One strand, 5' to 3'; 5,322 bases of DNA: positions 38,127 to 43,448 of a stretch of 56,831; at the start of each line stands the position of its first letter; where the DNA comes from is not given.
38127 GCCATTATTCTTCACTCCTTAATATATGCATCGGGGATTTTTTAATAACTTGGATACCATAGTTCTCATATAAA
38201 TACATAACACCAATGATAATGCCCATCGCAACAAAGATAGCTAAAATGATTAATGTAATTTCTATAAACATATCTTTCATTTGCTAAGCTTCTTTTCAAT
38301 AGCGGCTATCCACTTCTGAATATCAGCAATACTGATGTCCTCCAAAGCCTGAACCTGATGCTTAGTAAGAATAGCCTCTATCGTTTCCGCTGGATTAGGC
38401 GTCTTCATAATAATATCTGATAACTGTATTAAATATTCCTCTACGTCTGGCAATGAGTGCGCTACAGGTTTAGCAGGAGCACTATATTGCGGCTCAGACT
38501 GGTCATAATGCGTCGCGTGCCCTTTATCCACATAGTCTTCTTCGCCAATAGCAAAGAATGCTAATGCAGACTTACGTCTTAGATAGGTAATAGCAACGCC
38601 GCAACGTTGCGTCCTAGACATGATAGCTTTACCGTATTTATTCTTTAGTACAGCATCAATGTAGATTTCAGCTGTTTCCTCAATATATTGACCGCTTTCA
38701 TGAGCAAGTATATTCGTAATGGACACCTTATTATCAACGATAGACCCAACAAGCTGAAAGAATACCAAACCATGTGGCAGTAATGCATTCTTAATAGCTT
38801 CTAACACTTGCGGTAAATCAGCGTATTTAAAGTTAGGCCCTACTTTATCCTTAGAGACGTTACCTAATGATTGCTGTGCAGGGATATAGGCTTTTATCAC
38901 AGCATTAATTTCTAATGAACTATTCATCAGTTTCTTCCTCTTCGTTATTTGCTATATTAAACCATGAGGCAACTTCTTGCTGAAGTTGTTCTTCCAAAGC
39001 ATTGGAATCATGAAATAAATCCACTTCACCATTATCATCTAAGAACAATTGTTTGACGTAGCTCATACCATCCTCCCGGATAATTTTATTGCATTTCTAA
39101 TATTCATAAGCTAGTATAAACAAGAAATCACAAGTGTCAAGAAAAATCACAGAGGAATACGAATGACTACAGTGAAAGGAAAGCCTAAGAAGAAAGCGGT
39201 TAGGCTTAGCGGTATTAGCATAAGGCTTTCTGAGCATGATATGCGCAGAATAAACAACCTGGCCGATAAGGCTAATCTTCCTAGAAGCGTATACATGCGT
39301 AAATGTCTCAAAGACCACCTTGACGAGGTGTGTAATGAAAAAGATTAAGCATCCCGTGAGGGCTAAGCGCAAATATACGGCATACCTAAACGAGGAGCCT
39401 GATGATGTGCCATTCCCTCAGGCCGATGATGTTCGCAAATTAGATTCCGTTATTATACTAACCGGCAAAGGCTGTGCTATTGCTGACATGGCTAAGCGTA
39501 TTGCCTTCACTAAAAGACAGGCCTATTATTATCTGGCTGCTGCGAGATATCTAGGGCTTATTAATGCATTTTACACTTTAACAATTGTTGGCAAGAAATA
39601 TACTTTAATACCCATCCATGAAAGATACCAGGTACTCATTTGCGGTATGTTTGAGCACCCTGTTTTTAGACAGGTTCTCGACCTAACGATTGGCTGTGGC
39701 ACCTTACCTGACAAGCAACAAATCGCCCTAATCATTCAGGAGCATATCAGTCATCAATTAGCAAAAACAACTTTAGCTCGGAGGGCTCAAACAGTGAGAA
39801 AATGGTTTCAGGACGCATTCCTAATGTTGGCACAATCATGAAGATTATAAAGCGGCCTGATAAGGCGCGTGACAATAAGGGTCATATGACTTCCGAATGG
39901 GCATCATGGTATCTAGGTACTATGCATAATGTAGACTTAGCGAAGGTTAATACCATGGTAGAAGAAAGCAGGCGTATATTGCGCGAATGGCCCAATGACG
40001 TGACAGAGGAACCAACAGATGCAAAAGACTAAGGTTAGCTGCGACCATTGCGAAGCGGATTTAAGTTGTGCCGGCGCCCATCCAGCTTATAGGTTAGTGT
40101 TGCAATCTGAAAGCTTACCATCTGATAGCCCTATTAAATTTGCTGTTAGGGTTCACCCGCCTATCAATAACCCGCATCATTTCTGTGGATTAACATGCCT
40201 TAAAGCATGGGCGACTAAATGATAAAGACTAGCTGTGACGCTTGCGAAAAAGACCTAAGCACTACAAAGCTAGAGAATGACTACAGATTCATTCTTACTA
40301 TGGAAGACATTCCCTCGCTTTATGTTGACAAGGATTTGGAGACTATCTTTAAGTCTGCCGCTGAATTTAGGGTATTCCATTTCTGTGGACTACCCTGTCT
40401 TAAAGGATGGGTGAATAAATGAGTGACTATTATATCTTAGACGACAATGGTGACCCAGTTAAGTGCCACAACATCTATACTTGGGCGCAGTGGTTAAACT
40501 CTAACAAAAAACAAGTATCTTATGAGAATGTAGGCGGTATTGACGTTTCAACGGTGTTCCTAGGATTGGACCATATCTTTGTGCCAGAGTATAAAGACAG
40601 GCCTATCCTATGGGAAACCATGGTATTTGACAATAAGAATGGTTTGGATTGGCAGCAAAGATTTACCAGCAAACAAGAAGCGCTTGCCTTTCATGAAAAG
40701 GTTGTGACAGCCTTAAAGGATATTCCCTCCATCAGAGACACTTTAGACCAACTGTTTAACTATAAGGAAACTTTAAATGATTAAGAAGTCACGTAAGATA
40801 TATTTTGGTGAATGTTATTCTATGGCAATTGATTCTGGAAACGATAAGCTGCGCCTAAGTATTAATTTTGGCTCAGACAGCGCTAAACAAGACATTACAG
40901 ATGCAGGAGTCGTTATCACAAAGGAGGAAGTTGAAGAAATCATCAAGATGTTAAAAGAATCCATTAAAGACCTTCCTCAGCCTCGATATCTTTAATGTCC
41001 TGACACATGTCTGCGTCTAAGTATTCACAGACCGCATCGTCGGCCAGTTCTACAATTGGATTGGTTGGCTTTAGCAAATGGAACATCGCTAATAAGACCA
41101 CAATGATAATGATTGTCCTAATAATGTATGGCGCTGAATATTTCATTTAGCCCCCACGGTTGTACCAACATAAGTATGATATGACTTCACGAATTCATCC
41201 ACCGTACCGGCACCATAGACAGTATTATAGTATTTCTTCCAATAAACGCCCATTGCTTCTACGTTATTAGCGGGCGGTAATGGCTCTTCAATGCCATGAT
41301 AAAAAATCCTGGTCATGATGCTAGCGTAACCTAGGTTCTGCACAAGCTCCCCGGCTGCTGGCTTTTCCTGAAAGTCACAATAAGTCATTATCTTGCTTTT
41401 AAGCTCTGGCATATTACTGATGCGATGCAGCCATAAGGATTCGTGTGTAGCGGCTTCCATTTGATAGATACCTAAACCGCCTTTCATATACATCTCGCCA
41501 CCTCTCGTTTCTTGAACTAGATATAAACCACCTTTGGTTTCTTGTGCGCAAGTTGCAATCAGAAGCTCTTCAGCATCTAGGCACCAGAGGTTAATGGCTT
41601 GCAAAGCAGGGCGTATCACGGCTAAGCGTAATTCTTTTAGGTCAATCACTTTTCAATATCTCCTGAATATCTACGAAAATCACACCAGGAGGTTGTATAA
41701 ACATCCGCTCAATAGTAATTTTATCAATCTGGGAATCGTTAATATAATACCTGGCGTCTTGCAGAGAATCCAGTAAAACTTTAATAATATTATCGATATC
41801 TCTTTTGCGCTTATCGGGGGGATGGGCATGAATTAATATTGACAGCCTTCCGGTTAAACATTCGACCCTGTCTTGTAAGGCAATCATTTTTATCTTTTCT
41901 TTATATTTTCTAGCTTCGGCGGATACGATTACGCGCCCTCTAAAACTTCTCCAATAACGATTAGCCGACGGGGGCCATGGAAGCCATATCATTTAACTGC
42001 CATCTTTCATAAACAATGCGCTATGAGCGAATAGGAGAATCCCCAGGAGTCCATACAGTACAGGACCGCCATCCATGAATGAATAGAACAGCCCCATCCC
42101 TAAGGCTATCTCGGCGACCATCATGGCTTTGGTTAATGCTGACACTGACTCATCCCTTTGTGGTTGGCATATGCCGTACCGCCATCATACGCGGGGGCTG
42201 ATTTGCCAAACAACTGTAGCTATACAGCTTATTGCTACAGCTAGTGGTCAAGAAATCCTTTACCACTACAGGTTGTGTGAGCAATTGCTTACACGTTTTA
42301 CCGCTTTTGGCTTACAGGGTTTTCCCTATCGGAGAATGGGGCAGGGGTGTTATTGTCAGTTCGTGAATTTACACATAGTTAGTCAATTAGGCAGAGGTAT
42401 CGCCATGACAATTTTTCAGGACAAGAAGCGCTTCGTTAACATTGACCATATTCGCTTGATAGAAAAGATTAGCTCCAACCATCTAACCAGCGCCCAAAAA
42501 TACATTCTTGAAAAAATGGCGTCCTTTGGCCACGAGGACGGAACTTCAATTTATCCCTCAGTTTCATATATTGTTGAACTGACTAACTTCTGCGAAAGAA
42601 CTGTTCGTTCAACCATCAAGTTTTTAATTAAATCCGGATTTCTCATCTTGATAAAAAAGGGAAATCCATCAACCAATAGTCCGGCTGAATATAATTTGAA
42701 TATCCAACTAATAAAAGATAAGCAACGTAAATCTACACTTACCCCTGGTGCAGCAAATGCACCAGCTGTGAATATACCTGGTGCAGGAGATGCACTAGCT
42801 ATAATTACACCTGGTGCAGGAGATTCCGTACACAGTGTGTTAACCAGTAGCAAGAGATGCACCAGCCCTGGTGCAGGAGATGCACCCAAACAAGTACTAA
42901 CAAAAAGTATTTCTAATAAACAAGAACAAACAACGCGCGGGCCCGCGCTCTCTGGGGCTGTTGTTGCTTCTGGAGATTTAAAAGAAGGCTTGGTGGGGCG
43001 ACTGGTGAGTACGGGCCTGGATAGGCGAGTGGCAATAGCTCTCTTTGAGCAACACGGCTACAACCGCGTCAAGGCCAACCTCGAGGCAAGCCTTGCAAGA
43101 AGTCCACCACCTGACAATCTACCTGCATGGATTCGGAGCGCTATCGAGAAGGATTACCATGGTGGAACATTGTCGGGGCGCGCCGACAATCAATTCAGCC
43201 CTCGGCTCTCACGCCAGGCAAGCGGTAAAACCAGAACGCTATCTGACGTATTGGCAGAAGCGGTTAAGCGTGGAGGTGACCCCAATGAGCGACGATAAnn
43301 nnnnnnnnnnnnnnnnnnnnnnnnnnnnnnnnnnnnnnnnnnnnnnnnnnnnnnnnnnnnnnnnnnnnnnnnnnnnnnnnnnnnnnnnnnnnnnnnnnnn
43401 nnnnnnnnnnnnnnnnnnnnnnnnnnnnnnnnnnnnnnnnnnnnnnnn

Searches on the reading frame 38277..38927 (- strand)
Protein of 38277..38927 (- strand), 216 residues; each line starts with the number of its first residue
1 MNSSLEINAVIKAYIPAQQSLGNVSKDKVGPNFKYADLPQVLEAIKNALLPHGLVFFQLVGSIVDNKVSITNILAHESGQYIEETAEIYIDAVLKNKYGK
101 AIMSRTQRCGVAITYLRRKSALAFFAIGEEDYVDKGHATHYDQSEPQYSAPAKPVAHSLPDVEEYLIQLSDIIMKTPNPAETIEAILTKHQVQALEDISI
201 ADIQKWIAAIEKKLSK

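Call 58: search_protein_families(library=pfam, proteins=[window:38277-38927:-], max_evalue=0.001)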
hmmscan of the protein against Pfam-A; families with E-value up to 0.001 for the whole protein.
window:38277-38927:- (216 aa): 1 family
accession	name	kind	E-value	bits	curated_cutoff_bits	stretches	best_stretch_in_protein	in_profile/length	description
PF04404.17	ERF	-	7.3e-15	55.7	25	1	12-151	3-140/153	ERF superfamily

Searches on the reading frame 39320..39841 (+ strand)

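Call 101: search_protein_families(library=pfam, proteins=[window:39320-39841:+], max_evalue=0.001)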
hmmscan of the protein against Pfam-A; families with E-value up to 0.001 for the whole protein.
window:39320-39841:+ (173 aa): 1 family
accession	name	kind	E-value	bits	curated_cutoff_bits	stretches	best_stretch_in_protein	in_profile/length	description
PF23871.1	DUF7226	-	2e-22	80.1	27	1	49-163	11-134/142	Domain of unknown function (DUF7226)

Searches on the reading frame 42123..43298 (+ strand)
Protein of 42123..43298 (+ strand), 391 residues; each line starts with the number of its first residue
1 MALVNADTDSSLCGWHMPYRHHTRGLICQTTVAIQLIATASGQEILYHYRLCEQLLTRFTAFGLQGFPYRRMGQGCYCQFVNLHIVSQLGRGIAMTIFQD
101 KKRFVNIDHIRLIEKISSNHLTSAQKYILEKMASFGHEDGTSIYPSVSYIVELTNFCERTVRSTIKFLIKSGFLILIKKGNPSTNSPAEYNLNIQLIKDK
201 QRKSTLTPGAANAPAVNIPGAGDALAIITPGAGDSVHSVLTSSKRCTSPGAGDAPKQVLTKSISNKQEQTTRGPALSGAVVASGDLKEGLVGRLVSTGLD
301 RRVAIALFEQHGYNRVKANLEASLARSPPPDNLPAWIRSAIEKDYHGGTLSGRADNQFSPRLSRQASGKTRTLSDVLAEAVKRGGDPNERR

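Call 58: search_protein_families(library=pfam, proteins=[window:42123-43298:+], max_evalue=0.001)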
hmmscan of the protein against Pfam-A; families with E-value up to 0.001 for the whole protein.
window:42123-43298:+ (391 aa): 1 family
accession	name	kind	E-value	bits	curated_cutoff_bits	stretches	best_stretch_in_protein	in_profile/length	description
PF13730.12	HTH_36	-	2.5e-08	34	25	1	120-174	2-55/55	Helix-turn-helix domain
